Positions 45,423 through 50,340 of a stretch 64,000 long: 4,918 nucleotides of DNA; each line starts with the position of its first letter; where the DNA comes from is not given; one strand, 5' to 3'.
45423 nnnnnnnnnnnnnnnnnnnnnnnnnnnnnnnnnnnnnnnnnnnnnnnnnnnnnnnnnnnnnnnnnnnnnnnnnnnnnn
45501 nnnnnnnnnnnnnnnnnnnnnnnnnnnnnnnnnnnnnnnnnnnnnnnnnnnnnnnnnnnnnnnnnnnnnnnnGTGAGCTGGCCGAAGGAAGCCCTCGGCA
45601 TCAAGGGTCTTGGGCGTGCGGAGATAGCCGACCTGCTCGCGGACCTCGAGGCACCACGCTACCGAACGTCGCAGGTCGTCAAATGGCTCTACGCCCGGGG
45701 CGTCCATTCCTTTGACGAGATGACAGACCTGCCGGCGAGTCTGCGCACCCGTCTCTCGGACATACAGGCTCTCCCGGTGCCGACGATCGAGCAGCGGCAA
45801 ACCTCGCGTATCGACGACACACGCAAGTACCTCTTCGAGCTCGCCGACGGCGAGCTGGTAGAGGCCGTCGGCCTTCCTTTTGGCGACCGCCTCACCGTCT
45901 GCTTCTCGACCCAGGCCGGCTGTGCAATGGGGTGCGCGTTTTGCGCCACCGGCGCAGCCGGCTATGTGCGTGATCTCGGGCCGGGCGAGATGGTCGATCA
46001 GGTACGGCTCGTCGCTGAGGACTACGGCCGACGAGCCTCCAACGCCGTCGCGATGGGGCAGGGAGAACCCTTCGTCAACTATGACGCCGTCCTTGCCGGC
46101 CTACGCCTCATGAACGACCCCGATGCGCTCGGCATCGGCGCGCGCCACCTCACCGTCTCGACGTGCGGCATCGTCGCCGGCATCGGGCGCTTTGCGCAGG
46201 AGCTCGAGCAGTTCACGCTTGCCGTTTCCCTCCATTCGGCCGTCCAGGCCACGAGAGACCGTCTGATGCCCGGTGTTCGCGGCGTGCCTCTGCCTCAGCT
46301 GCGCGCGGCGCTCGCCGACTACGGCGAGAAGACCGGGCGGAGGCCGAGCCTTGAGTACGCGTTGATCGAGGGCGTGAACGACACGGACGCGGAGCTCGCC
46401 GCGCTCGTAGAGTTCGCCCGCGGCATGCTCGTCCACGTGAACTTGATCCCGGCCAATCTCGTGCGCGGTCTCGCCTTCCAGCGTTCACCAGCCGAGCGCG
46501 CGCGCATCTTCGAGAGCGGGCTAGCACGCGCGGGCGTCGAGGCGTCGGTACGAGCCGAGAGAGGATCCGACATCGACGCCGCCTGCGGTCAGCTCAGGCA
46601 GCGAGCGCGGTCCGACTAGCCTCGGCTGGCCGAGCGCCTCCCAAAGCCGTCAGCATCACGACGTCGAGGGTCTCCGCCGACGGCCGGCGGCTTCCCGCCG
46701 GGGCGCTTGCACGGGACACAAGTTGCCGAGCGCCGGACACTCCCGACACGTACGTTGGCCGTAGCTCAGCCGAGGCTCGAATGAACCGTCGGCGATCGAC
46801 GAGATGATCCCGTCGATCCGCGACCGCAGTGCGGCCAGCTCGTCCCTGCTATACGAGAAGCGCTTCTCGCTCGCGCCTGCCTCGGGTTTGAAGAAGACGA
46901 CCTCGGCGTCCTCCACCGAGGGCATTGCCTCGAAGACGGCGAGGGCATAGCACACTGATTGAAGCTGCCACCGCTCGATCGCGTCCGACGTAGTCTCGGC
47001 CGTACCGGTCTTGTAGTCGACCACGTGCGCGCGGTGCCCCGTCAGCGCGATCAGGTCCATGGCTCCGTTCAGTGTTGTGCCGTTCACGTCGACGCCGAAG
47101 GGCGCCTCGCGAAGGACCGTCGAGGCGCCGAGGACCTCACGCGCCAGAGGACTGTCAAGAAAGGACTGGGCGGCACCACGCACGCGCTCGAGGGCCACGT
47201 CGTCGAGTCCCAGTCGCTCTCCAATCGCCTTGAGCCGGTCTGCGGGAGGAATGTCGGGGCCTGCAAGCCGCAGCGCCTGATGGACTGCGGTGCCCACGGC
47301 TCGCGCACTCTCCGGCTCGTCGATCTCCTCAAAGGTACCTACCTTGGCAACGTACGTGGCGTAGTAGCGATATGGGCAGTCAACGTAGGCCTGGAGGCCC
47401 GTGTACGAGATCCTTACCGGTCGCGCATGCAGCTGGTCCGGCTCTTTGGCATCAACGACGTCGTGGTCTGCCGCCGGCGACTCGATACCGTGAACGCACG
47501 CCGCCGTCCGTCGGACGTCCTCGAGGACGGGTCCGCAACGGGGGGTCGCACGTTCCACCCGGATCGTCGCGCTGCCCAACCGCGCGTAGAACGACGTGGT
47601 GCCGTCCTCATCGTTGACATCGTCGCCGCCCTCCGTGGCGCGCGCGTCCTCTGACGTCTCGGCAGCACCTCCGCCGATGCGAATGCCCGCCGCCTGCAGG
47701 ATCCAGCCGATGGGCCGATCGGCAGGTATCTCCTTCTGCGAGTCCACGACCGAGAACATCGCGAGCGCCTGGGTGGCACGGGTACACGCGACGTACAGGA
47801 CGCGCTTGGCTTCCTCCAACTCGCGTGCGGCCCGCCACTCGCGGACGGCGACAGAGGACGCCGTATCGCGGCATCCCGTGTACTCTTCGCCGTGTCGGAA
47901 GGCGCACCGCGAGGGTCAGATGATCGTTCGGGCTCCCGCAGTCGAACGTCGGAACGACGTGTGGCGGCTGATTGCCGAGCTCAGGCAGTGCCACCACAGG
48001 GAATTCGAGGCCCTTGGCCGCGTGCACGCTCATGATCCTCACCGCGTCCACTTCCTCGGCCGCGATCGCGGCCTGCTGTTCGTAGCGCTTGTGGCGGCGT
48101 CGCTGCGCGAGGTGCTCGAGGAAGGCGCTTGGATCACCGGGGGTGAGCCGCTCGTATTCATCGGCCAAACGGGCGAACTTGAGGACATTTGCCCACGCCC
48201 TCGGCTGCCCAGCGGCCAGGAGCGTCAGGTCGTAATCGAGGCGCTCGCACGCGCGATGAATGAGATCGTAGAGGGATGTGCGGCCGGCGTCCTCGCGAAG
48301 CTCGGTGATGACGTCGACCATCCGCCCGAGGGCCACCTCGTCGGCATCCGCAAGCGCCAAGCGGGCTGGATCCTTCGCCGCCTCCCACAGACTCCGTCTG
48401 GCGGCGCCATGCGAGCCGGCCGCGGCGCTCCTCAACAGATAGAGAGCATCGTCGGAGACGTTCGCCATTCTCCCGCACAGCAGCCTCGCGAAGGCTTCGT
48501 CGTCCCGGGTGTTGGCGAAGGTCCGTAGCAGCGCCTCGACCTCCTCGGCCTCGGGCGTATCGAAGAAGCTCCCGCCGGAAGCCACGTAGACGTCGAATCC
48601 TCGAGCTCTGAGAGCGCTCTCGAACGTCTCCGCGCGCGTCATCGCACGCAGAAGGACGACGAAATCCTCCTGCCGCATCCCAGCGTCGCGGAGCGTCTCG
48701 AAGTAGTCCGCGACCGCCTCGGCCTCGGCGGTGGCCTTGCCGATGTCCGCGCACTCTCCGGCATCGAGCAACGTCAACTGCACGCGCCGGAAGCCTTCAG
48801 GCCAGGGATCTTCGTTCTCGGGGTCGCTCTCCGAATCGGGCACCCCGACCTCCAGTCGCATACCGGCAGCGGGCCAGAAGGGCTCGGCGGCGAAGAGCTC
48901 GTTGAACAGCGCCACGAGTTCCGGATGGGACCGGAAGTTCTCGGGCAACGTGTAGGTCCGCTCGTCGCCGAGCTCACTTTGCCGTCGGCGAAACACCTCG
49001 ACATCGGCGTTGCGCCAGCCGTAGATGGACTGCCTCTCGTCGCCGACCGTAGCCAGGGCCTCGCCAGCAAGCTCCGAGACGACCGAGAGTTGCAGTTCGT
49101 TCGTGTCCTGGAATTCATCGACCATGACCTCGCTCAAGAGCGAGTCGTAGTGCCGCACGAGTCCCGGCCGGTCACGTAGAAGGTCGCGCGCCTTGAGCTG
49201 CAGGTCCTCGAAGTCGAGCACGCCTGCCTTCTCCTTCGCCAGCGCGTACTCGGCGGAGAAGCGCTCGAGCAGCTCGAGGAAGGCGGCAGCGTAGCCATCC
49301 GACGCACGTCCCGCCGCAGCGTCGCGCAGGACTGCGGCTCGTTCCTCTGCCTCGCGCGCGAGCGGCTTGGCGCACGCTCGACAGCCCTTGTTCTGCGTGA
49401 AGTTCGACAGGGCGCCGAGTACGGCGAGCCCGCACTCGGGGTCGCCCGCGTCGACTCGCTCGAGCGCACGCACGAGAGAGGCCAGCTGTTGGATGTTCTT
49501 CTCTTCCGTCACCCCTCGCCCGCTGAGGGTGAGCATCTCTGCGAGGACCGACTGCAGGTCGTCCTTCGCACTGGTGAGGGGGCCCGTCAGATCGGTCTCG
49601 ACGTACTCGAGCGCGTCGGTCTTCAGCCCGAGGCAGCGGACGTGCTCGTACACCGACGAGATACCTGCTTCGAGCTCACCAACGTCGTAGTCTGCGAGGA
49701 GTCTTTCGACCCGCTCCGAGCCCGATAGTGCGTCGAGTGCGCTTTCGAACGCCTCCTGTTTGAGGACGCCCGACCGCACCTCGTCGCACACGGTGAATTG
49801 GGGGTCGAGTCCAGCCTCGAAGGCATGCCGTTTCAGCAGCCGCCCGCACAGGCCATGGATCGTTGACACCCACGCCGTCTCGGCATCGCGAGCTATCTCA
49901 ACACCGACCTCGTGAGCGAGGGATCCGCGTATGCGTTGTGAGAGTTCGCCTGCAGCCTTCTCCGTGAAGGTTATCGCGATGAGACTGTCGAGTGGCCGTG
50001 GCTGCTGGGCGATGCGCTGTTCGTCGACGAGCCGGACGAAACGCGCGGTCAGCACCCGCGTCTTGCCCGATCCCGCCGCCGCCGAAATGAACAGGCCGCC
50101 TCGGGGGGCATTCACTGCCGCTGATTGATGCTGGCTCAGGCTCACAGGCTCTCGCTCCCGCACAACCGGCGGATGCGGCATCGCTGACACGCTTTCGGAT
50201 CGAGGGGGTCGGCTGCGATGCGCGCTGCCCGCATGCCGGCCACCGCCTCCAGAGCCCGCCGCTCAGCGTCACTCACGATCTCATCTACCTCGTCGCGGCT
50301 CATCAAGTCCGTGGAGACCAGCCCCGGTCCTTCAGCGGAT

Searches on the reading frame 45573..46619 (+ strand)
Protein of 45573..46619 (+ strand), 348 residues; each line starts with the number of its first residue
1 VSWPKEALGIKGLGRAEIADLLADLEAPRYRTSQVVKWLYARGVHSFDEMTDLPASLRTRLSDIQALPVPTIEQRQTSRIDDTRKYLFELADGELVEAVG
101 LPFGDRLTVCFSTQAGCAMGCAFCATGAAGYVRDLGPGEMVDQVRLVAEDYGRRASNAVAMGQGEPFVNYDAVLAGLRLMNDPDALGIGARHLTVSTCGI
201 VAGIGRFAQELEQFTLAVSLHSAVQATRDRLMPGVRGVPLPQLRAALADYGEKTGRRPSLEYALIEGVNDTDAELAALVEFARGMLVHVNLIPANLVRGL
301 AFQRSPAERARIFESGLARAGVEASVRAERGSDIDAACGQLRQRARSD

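Call 22: search_protein_families(library=pfam, proteins=[window:45573-46619:+], max_evalue=0.0001)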
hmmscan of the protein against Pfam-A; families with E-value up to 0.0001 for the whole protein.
window:45573-46619:+ (348 aa): 2 families
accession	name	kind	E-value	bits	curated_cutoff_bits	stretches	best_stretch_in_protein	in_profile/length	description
PF21016.3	RlmN_N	-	1e-14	54.5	24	1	11-64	4-57/60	Ribosomal RNA large subunit methyltransferase N-terminal domain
PF04055.27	Radical_SAM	-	1.4e-10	42.1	29.5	1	113-274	3-161/166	Radical SAM superfamily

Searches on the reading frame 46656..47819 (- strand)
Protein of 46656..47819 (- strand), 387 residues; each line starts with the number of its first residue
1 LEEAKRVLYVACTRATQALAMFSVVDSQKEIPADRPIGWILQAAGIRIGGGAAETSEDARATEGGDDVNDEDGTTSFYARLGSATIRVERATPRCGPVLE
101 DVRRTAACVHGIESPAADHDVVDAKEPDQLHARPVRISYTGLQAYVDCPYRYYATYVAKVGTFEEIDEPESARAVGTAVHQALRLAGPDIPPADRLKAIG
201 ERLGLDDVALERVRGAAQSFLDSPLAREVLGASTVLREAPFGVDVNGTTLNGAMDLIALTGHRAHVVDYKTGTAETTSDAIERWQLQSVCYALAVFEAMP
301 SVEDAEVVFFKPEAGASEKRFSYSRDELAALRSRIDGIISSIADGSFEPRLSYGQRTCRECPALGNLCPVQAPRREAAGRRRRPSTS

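Call 45: search_protein_families(library=pfam, proteins=[window:46656-47819:-], max_evalue=0.0001)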
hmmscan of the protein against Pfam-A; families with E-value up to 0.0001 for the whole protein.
window:46656-47819:- (387 aa): 1 family
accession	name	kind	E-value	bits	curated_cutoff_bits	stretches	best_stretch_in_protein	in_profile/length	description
PF12705.13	PDDEXK_1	-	2.6e-27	96.8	22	1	136-363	1-242/247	PD-(D/E)XK nuclease superfamily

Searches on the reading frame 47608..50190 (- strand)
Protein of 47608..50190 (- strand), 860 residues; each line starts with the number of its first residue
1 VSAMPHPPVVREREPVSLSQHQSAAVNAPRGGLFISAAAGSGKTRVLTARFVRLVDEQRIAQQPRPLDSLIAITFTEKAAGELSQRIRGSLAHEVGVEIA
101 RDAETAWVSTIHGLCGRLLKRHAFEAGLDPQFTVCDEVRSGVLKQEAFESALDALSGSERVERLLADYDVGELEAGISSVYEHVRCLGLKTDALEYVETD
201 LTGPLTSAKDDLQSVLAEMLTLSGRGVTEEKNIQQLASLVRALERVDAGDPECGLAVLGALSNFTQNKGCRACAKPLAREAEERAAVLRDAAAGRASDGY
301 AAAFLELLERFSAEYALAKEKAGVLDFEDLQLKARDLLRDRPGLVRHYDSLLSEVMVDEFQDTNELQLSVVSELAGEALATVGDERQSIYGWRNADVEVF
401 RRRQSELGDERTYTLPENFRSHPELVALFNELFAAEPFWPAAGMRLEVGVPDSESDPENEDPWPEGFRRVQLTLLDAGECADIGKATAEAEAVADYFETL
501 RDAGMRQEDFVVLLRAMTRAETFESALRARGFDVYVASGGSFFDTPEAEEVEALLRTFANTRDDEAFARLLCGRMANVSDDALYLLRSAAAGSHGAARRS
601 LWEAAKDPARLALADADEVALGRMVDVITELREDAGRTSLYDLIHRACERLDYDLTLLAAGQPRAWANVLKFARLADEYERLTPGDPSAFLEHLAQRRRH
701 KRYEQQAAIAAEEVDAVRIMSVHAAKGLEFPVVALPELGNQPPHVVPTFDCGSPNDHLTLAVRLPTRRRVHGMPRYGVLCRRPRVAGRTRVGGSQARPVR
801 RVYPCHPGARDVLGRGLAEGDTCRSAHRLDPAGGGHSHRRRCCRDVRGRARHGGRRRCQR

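Call 54: search_protein_families(library=ncbifam, proteins=[window:47608-50190:-], max_evalue=0.00001)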
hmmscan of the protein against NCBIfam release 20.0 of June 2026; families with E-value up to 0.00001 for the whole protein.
window:47608-50190:- (860 aa): 14 families
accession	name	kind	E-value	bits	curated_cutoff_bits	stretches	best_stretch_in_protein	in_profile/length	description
NF008743.0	PRK11773.1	equivalog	2.1e-70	238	965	3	305-434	167-298/720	DNA helicase II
TIGR01075.1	uvrD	equivalog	2.1e-67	228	1144.45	3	309-434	166-293/715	DNA helicase II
TIGR01073.1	pcrA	equivalog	4.9e-66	223.5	911.2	3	18-140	5-114/725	DNA helicase PcrA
TIGR02785.1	addA_Gpos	equivalog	4.9e-63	213.5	707.65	3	505-740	574-807/1234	helicase-exonuclease AddAB subunit AddA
TIGR01074.1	rep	equivalog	1.9e-52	178.5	951.45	3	487-735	320-570/668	DNA helicase Rep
TIGR00609.1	recB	equivalog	4.1e-48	164.3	696.05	2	302-738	320-749/1175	exodeoxyribonuclease V subunit beta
TIGR02784.1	addA_alphas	equivalog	2.4e-45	155.3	860.75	3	280-409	316-461/1138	double-strand break repair helicase AddA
NF008172.0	PRK10919.1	equivalog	4.9e-36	124.2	1168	3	316-437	172-295/673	DNA helicase Rep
NF010485.0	PRK13909.1-2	equivalog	1.6e-30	106.1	650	2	108-435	100-426/909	RecB-like helicase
NF008128.0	PRK10876.1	equivalog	8.3e-27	93.3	1697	1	318-435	342-463/1181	exodeoxyribonuclease V subunit beta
NF010487.0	PRK13909.1-4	equivalog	4.7e-25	88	759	2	304-543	277-511/924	RecB-like helicase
NF010486.0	PRK13909.1-3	equivalog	1.4e-15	56.4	1109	1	302-434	279-424/921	RecB-like helicase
NF008276.0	PRK11054.1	equivalog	7e-14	51.2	543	1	14-93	193-267/684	DNA helicase IV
NF010484.0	PRK13909.1-1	equivalog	3e-08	31.9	1074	0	30-88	5-57/945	RecB-like helicase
